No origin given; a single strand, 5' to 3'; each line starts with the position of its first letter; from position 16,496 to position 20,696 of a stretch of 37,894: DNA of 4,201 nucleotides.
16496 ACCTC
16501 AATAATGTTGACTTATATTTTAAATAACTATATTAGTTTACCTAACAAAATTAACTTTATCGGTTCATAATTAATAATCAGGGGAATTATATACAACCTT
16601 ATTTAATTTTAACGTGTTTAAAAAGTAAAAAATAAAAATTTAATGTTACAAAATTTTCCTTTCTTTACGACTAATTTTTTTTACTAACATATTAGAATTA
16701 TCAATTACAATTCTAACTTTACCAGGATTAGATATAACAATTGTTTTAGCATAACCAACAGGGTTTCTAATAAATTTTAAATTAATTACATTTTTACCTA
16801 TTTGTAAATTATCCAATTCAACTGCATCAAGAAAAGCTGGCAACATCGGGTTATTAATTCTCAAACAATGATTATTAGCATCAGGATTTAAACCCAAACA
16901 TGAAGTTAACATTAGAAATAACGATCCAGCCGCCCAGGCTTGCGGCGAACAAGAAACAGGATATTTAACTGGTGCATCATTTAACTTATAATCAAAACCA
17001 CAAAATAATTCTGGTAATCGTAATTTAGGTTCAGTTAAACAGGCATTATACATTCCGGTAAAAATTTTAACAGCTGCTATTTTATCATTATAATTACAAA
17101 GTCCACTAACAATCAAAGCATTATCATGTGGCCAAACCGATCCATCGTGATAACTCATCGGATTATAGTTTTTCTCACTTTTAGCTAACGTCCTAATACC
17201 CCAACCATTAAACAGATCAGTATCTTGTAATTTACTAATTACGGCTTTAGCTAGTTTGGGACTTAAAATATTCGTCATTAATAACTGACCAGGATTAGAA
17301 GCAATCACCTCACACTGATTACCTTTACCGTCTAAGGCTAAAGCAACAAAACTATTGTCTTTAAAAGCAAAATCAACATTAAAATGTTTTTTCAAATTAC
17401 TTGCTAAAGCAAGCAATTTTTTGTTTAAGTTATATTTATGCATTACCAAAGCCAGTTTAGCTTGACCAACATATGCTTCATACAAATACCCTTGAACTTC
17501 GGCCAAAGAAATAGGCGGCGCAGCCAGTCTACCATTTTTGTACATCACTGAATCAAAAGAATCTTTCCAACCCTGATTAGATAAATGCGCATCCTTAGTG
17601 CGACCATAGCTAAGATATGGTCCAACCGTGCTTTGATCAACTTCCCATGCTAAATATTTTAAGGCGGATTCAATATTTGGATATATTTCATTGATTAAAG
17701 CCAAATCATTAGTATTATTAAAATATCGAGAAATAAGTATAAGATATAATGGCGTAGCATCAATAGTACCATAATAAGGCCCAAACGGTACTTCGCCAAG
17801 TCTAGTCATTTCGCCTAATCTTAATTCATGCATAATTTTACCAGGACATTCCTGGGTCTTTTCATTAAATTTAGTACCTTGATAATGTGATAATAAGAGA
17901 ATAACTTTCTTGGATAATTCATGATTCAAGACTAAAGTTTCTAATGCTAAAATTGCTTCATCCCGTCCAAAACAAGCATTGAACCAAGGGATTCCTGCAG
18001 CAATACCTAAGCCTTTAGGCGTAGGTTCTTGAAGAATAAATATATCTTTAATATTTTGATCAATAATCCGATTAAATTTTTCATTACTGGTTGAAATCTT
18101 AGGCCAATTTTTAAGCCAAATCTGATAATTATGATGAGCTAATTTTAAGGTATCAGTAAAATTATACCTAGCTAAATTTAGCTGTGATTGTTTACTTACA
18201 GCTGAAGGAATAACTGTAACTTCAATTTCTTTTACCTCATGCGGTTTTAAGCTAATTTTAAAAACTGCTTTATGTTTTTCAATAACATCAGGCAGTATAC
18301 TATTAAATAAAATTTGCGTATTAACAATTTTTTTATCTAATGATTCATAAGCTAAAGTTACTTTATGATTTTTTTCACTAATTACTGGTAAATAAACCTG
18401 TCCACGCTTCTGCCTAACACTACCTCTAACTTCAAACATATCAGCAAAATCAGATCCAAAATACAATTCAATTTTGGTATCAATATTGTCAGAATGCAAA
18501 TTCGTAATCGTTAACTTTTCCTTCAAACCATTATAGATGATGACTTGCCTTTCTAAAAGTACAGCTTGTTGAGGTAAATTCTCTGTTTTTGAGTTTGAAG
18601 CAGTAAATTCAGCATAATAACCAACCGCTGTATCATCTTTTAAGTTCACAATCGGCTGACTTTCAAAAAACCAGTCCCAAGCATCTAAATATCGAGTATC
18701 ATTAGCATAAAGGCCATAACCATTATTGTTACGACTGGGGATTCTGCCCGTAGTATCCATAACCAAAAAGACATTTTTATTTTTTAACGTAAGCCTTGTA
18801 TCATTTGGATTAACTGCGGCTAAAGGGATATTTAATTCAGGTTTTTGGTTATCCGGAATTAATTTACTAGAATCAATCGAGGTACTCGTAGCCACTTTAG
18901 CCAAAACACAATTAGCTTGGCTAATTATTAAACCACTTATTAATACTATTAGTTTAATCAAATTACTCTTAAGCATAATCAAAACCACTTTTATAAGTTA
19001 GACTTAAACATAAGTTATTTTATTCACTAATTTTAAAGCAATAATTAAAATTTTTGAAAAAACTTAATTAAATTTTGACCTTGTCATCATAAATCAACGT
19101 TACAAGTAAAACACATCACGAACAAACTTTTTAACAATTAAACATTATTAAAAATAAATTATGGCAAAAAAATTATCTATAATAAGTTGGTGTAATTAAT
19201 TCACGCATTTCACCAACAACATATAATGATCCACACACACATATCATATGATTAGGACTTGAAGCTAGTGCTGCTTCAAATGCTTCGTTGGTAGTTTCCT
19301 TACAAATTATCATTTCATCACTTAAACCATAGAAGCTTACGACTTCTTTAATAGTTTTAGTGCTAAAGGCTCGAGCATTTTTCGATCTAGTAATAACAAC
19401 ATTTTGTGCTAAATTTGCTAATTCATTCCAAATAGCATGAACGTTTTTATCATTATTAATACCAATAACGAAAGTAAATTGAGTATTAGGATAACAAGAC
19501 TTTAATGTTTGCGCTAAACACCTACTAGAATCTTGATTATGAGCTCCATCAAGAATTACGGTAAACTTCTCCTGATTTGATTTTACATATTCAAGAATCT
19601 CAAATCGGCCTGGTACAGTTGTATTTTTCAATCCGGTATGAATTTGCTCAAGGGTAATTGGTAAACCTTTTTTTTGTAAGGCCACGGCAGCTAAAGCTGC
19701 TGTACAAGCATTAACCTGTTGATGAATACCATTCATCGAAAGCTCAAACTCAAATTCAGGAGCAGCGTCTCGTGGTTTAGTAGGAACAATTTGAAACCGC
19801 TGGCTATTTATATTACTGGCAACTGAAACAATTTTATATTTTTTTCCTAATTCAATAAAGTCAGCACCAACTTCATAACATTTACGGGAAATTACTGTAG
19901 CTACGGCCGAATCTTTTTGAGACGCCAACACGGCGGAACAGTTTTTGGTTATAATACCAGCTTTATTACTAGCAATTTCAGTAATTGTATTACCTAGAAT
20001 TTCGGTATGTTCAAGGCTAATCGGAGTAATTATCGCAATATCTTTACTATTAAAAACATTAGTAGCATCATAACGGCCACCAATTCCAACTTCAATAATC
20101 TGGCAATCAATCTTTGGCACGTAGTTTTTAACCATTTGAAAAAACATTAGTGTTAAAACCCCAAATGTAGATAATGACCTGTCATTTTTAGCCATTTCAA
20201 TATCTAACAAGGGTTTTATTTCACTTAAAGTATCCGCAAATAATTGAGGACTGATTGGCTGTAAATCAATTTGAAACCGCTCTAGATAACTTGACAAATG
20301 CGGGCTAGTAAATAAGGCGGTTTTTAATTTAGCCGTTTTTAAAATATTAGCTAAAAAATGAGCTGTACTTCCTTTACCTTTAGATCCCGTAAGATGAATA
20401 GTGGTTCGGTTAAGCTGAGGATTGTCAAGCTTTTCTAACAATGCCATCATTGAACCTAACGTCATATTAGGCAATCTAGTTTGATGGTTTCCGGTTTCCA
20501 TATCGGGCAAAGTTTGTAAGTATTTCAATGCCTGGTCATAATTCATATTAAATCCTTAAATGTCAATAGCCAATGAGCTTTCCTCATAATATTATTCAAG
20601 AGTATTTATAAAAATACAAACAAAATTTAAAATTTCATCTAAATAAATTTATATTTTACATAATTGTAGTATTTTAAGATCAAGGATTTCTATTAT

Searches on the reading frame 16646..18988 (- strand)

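Call 47: search_protein_families(library=pfam, proteins=[window:16646-18988:-], max_evalue=0.001)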
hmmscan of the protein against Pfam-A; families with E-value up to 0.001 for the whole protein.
window:16646-18988:- (780 aa): 3 families
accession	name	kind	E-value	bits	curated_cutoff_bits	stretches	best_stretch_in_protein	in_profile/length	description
PF14742.11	GDE_N_bis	-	6.3e-42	144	22.1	1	68-257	1-193/194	N-terminal domain of (some) glycogen debranching enzymes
PF06202.20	GDE_C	-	8.6e-16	58.3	21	1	317-690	6-365/367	Amylo-alpha-1,6-glucosidase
PF22422.2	MGH1-like_GH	-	3.9e-08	33.7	27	1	409-644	64-322/356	Mannosylglycerate hydrolase MGH1-like glycoside hydrolase domain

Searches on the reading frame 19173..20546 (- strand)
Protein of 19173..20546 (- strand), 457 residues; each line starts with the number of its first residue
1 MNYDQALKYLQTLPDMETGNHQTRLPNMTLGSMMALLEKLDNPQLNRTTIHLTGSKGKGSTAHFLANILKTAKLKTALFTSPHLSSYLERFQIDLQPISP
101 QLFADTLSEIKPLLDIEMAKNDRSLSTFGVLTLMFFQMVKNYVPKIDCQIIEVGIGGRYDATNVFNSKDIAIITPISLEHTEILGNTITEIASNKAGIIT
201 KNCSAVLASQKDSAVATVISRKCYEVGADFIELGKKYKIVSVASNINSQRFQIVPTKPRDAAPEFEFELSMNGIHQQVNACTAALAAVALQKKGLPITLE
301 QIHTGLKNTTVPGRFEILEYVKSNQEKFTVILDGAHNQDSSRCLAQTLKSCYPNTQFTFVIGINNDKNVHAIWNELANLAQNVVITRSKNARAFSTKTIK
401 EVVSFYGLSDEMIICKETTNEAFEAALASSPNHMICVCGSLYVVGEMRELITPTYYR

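Call 47: search_protein_families(library=pfam, proteins=[window:19173-20546:-], max_evalue=0.001)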
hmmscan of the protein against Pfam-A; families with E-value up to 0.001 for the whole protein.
window:19173-20546:- (457 aa): 2 families
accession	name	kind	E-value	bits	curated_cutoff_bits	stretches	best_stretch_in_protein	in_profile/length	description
PF02875.26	Mur_ligase_C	-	2.4e-15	57.9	28.4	1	313-440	1-126/127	Mur ligase, glutamate ligase domain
PF08245.18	Mur_ligase_M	-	3.4e-11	43.9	24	1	53-287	2-200/200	Mur ligase middle domain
